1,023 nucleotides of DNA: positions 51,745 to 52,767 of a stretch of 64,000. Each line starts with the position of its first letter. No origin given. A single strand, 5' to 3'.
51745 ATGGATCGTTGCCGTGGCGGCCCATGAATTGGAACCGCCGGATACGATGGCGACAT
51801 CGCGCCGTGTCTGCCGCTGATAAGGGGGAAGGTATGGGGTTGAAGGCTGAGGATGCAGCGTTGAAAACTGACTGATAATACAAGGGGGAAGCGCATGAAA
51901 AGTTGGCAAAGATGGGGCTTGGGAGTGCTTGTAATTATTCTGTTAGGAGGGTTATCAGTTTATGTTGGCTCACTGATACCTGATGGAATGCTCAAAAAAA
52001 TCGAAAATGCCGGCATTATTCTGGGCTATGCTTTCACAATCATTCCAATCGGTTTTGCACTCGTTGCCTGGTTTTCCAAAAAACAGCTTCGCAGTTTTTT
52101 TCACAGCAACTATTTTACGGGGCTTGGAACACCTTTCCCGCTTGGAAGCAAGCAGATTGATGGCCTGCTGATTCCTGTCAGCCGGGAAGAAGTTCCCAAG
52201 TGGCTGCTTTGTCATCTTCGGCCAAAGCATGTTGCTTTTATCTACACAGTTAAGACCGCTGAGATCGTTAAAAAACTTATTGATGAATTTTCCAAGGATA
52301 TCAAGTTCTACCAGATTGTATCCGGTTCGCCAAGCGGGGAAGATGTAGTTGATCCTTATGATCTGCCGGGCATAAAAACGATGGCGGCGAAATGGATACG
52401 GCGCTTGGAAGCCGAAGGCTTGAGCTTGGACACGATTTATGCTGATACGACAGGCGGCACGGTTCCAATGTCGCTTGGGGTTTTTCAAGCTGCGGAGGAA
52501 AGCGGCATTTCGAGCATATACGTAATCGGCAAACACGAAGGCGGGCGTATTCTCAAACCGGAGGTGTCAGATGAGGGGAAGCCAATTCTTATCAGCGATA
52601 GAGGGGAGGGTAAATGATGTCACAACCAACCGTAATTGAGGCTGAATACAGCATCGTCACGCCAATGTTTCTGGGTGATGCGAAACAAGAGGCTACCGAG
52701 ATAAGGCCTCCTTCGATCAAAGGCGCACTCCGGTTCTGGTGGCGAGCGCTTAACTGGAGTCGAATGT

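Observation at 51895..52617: Two-TM + CARF-like 240-aa protein, translationally coupled to cmr1: candidate cyclic-oligoadenylate-gated membrane effector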

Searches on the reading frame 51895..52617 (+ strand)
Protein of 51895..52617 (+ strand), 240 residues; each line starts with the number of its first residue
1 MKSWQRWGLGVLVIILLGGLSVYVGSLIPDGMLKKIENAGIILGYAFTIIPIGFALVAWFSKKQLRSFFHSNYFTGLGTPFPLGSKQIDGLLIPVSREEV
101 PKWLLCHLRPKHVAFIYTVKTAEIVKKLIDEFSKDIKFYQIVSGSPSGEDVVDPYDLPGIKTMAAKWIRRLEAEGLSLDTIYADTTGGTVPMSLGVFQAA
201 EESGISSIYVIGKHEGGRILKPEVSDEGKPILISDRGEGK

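Call 4: search_protein_families(library=pfam, proteins=[window:51895-52617:+], max_evalue=0.01)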
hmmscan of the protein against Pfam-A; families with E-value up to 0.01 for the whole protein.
window:51895-52617:+ (240 aa): 1 family
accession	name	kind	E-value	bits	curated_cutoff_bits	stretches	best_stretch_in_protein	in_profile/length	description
PF23400.1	CARF_Card1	-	0.001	19.5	24.6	1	177-212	85-120/146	Card1 CARF domain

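Call 5: search_protein_families(library=padloc, proteins=[window:51895-52617:+], max_evalue=0.01)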
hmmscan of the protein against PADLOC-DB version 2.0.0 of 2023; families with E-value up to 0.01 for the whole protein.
window:51895-52617:+ (240 aa): 25 families
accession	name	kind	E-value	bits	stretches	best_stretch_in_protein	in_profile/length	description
PDLC01946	CARF8--CARF_TM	-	6.6e-29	99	1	31-217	11-186/202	-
PDLC01168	CARF_2M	-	6.8e-18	63.2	1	28-216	24-188/200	"CARF, 2 TMs"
PDLC01801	CARF1--CARF_HEPN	-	6.1e-12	43.1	1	86-214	22-139/441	-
PDLC01360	Csx1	-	1.2e-11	42.3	1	105-220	7-108/365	CAS-III; associated_signaling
PDLC01945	CARF8--CARF_TM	-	1.5e-11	42.4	1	97-212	111-215/241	-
PDLC01031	Csx1/Csm6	-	1.1e-09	36.3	1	104-219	19-124/357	CARF+HEPN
PDLC01887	CARF4--CARF_PDDEXK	-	1.4e-09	35.9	1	105-210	19-110/285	-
PDLC01639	Csx1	-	4.5e-09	33.8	1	105-219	7-108/361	CAS-III; associated_signaling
PDLC01053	Csx1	-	4.4e-07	28.3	1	111-209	106-195/212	TM+CARF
PDLC01037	Csx1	-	9e-07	26.7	1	104-210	18-108/320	ARF+Nuclease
PDLC01802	CARF1--CARF_HEPN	-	1.1e-06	25.8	1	107-220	22-125/388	-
PDLC01880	CARF4--CARF_PDDEXK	-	2.7e-06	25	1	106-222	21-125/364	-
PDLC01901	CARF4--CARF_PDDEXK_CARF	-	2.9e-06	24.2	1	149-213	422-483/691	-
PDLC01798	CARF1--CARF_HEPN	-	3.8e-06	24.2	1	105-214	19-118/396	-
PDLC01315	Csx1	-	2.4e-05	21.7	1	104-212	6-95/329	CAS-III; associated_signaling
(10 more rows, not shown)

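Call 6: search_solved_structures(query=window:51895-52617:+, max_evalue=10, show_alignments=3)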
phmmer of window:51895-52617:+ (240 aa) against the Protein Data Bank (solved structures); distinct sequences matched with E-value up to 10: 3.
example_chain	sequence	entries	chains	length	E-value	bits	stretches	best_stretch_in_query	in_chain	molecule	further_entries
8t64_A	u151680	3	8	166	2.7e-13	53.3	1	62-211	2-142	Cam1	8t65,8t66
3fij_A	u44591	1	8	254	0.14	14.9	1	13-135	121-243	Lin1909 protein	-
1y4t_A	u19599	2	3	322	1.5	11.6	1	90-213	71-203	putative iron-uptake ABC transport system periplasmic iron-binding protein | Putative iron-uptake ABC transport system,periplasmic iron-binding protein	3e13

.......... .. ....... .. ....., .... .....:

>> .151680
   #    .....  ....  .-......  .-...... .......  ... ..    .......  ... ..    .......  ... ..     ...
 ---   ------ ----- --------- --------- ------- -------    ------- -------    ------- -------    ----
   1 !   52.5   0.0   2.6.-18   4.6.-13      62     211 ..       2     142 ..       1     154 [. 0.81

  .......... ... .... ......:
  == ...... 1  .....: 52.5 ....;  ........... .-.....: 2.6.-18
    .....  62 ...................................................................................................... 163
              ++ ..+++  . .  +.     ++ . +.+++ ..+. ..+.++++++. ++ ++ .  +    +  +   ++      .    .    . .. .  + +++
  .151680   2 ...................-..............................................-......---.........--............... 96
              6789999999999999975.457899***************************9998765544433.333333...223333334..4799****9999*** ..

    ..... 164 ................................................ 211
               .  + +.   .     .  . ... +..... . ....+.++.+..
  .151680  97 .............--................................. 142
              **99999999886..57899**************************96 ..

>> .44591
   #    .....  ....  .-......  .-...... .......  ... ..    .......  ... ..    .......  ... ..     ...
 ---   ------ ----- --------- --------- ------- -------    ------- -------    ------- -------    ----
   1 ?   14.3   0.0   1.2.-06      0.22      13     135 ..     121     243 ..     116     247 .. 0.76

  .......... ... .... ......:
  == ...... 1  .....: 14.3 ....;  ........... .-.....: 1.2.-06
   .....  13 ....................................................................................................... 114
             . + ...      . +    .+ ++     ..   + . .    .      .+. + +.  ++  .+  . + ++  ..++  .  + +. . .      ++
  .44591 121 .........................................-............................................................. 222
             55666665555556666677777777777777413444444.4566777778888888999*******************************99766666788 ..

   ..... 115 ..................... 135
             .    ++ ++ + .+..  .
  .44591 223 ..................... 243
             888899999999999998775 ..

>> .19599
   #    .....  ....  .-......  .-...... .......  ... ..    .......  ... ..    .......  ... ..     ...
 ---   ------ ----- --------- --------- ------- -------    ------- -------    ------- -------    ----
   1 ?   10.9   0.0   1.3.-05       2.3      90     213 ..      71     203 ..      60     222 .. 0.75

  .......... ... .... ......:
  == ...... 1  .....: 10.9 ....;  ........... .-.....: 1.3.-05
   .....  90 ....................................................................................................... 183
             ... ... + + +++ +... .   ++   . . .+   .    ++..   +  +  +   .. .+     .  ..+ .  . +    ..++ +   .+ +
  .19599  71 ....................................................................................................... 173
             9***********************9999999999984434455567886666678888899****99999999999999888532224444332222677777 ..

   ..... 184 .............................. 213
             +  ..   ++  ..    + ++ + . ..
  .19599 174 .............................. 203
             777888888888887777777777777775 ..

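Call 7: search_protein_families(library=ncbifam, proteins=[window:51895-52617:+], max_evalue=0.01)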
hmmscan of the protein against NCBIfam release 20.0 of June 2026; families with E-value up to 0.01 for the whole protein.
window:51895-52617:+ (240 aa): 1 family
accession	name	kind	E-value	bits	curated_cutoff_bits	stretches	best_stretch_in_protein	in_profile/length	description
TIGR02710.1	TIGR02710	equivalog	3.9e-07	29.4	83.9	1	104-220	6-113/384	TIGR02710 family CRISPR-associated CARF protein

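Call 10: find_homologous_proteins(query=window:51895-52614:+, max_evalue=0.001)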
Query window:51895-52614:+ (240 aa): 7 proteins with E <= 0.001 among 750 candidates.
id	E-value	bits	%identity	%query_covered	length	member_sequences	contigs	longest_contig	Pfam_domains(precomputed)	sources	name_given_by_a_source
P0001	1.9e-155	534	100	100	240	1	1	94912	-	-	-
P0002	3.7e-45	172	40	96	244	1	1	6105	-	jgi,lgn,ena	-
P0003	1.3e-41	161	36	94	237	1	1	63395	-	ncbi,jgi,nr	ncbi:MAG: hypothetical protein GXO78_06895 [Calditrichaeota bacterium]|nr:hypothetical protein [Cald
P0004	1.0e-33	135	38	92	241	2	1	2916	-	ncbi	-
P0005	6.1e-30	123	33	96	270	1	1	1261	-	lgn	-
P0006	2.3e-25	108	31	94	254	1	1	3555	-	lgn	-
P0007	1.5e-22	98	30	96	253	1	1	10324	-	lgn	-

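Call 22: search_protein_representatives(protein=window:51895-52614:+)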
Query: 240 residues. Proteins with E-value up to 0.001 (for the whole library): 163; up to 1e-10: 98; up to 1e-30: 18. The best 150 are listed.
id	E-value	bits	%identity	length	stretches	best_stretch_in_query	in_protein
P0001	5.9e-156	533.6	100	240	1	1-240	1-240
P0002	1.2e-45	172.4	41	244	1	10-238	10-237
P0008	1.1e-43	166.0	37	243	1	13-237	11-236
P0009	1.0e-42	162.8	39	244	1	9-238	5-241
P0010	2.5e-41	158.2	39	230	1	10-234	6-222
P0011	2.8e-38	148.2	36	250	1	14-236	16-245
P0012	3.4e-37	144.7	34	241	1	3-236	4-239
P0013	4.7e-36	141.0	39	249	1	18-239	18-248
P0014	5.7e-36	140.7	35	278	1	4-233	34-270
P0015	5.8e-35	137.4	37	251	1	21-236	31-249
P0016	1.4e-34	136.1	37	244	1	9-237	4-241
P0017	2.6e-33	132.0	37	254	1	6-236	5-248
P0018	1.5e-32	129.5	33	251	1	2-235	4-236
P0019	1.1e-31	126.7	35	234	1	8-236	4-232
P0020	1.3e-31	126.4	41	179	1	62-236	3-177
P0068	9.3e-15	71.2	32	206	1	41-222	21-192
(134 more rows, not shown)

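Call 25: search_solved_structures(query=P0068, max_evalue=0.001, show_alignments=1)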
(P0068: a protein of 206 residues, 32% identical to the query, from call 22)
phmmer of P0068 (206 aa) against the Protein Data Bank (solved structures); distinct sequences matched with E-value up to 0.001: 1.
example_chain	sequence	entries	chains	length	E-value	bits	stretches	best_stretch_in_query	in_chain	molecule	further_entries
8t64_A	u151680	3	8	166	5.7e-46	159.8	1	42-205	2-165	Cam1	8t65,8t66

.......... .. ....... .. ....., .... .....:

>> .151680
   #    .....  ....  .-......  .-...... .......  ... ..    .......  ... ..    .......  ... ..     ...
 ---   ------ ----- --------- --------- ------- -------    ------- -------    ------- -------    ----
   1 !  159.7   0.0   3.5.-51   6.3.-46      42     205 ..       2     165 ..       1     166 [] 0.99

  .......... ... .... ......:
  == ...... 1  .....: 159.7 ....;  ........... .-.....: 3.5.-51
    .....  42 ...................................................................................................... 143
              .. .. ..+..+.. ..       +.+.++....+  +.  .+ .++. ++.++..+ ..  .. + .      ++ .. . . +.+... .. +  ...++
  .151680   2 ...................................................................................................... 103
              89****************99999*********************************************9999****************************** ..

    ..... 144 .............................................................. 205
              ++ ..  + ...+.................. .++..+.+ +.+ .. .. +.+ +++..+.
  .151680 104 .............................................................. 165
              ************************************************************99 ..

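Call 31: find_encoding_contigs(protein=P0003, flank=10000, max_places=3)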
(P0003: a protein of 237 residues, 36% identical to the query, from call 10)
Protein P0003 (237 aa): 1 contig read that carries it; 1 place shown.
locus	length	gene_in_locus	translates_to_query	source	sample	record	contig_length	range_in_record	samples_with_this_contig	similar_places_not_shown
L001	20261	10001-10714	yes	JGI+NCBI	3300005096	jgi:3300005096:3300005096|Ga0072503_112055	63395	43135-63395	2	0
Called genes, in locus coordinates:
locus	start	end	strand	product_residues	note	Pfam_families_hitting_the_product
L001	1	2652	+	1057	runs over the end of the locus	PF00873:ACR_tran, PF03176:MMPL (faint)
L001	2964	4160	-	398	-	PF13439:Glyco_transf_4, PF13579:Glyco_trans_4_4, PF20706:GT4-conflict, PF00534:Glycos_transf_1, PF13692:Glyco_trans_1_4, PF13524:Glyco_trans_1_2 (weak)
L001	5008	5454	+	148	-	-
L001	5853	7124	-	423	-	PF01435:Peptidase_M48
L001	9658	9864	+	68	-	-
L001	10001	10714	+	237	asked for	-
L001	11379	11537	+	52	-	-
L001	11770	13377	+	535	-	PF27225:AF_1859_N (faint), PF10040:CRISPR_Cas6 (weak), PF00078:RVT_1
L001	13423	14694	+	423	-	PF01867:Cas_Cas1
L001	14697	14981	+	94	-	PF09827:CRISPR_Cas2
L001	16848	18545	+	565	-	PF22335:Cas10-Cmr2_palm2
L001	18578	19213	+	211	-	PF03787:RAMPs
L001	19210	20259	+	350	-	?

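Call 32: find_encoding_contigs(protein=P0007, flank=10000, max_places=3)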
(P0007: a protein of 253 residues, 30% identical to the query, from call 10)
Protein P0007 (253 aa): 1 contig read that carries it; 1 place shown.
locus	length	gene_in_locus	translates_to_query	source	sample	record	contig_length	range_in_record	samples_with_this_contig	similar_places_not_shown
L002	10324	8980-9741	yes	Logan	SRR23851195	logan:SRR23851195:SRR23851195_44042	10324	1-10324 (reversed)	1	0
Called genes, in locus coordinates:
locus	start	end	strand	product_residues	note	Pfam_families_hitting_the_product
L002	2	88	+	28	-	?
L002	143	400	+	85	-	-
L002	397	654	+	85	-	PF05016:ParE_toxin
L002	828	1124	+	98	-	PF09827:CRISPR_Cas2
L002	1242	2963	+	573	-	PF22335:Cas10-Cmr2_palm2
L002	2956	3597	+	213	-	PF03787:RAMPs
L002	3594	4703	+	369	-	-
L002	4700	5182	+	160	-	-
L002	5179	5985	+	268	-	PF03787:RAMPs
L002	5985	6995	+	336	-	PF03787:RAMPs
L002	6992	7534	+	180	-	-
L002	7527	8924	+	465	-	PF03787:RAMPs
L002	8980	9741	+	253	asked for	-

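Call 33: find_encoding_contigs(protein=P0002, flank=10000, max_places=3)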
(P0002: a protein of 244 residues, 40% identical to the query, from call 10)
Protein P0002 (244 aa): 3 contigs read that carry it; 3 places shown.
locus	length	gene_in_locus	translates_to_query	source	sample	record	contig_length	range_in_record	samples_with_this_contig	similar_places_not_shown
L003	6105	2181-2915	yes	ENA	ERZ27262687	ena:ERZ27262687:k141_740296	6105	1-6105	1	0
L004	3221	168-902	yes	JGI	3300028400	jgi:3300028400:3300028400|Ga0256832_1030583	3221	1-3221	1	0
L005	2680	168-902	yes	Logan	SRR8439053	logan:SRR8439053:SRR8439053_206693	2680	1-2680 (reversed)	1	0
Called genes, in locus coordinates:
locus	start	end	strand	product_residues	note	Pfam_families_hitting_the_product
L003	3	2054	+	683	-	?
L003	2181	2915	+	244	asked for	-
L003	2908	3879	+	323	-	-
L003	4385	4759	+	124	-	-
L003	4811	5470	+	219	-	-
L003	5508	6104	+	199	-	?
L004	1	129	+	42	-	?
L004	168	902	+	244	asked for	-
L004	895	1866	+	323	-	-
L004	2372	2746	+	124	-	-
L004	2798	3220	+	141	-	?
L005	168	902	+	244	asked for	-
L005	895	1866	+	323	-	-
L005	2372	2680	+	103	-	?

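Call 34: predict_structure(alignment_id=A1)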
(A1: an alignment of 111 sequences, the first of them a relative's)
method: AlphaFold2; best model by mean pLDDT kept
length: 240 residues; sequences in the alignment: 111
mean_pLDDT: 91.6   pTM: 0.79
mean pLDDT of the five models: 91.6, 89.8, 89.2, 88.9, 86.6
residues with pLDDT >= 90: 165; 70-90: 66; 50-70: 8; < 50: 1
segments of 3 or more residues with pLDDT < 50: none
pLDDT, mean of each block of 10 residues (from residue 1): 75 86 82 87 89 94 84 87 91 98 98 97 96 97 77 97 97 97 96 98 96 97 98 84
secondary structure, 60 per line:
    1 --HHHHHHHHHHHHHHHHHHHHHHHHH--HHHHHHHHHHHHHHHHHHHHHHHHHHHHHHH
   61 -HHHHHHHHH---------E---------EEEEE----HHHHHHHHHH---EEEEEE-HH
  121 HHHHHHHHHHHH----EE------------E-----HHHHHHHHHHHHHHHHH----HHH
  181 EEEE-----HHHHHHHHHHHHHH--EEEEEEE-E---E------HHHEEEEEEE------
elements in order: H3-27 H30-60 H62-70 E90-94 H99-108 E112-117 H119-132 H157-173 E181-184 H190-203 E206-212 E228-234

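Call 36: search_protein_families(library=pfam, proteins=[L003:3-2054:+, L003:2908-3879:+], max_evalue=0.01)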
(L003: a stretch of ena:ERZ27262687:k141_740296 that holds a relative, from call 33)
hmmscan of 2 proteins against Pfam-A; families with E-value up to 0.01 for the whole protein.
L003:3-2054:+ (683 aa): 13 families
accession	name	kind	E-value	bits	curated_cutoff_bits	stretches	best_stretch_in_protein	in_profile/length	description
PF13604.12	AAA_30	-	5.5e-22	78.9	27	2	189-322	2-103/191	AAA domain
PF13245.12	AAA_19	-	1.4e-17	64.6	25.1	1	209-320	11-103/134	AAA domain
PF13538.12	UvrD_C_2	-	3.3e-14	52.9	27.4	1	607-658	2-51/52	UvrD-like helicase C-terminal domain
PF05970.20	PIF1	-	2.5e-11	44.1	25.9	1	189-404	2-194/223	PIF1-like helicase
PF01443.25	Viral_helicase1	-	5.2e-09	36.7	21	1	597-659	170-227/228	Viral superfamily 1 RNA helicase core domain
PF13086.12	AAA_11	-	6.8e-05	23.2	27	0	197-245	7-57/257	AAA domain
PF13401.12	AAA_22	-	0.00011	23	27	1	207-363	3-126/130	AAA domain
PF13361.12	UvrD_C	-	0.00056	19.9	25.6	1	610-658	290-345/350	UvrD-like helicase C-terminal domain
PF04851.21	ResIII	-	0.00099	19.5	22.5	0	187-238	2-52/164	Type III restriction enzyme, res subunit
PF24883.2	NPHP3_N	-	0.0028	18.3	24.8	1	199-238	11-51/164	Nephrocystin 3, N-terminal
PF00931.28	NB-ARC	-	0.0029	17.4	23.5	1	195-243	3-52/248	NB-ARC domain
PF20720.3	nSTAND3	-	0.0045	17.1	27.2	0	195-255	5-61/155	Novel STAND NTPase 3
PF25199.1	nSTAND_NTPase5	-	0.0098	16.2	34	0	198-236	30-67/145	Novel STAND NTPase 5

L003:2908-3879:+ (323 aa): 2 families
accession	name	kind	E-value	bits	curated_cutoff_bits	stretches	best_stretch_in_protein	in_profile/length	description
PF09002.17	Card1_endonuc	-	0.0034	17.4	26.4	1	230-282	40-92/136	Card1-like, endonuclease domain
PF08378.17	NERD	-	0.0098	16.8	22.1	0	194-261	1-60/111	Nuclease-related domain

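Call 37: fold_search(model_id=the predicted structure, library=pdb)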
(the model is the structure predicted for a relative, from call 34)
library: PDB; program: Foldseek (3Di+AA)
matches with E <= 10: 1557; with E <= 0.001: 67
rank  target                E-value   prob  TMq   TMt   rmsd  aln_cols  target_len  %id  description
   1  8t66_A                4.8e-13  1.00  0.55  0.83   3.2       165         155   27  cA6 bound Cam1 (released 2024-01-10)
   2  8t66_B                2.0e-12  1.00  0.55  0.81   3.4       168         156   28  cA6 bound Cam1 (released 2024-01-10)
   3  8t65_A                3.0e-12  1.00  0.51  0.77   5.7       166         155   28  cA4 bound Cam1 (released 2024-01-10)
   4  8t65_B                3.6e-12  1.00  0.54  0.83   3.6       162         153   25  cA4 bound Cam1 (released 2024-01-10)
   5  8t64_C                6.9e-10  1.00  0.46  0.79   4.1       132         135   27  Apo Cam1(42-206) (released 2024-01-10)
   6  8t64_A                1.3e-09  1.00  0.43  0.77   7.1       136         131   29  Apo Cam1(42-206) (released 2024-01-10)
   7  8t64_B                4.0e-09  1.00  0.43  0.77   7.4       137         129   28  Apo Cam1(42-206) (released 2024-01-10)
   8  8t64_D                5.2e-09  1.00  0.44  0.73   3.7       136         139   30  Apo Cam1(42-206) (released 2024-01-10)
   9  8jbc_A                8.9e-08  1.00  0.46  0.25   4.2       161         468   14  Crystal Structure of the Csm6 K137A mutant from Thermus thermophilus HB8 in its apo form (released 2023-12-13)
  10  5fsh_A                2.2e-07  1.00  0.47  0.26   4.4       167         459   16  Crystal structure of Thermus thermophilus Csm6 (released 2016-01-27)
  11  8jbc_B                1.4e-06  1.00  0.47  0.26   5.4       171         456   16  Crystal Structure of the Csm6 K137A mutant from Thermus thermophilus HB8 in its apo form (released 2023-12-13)
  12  7bdv_A                3.5e-06  1.00  0.40  0.28   2.3       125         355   16  Structure of Can2 from Sulfobacillus thermosulfidooxidans in complex with cyclic tetra-adenylate (cA4) (released 2021-03-03)
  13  8jh1_B                3.7e-06  1.00  0.48  0.26   4.9       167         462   15  Crystal Structure of the Csm6 Y161A mutant from Thermus thermophilus HB8 in complex with cyclic-tetraadenylate (cA4) (released 2023-12-13)
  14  8jh1_A                4.8e-06  1.00  0.47  0.26   4.9       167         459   14  Crystal Structure of the Csm6 Y161A mutant from Thermus thermophilus HB8 in complex with cyclic-tetraadenylate (cA4) (released 2023-12-13)
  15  7bdv_D                5.1e-06  1.00  0.40  0.29   2.2       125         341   16  Structure of Can2 from Sulfobacillus thermosulfidooxidans in complex with cyclic tetra-adenylate (cA4) (released 2021-03-03)
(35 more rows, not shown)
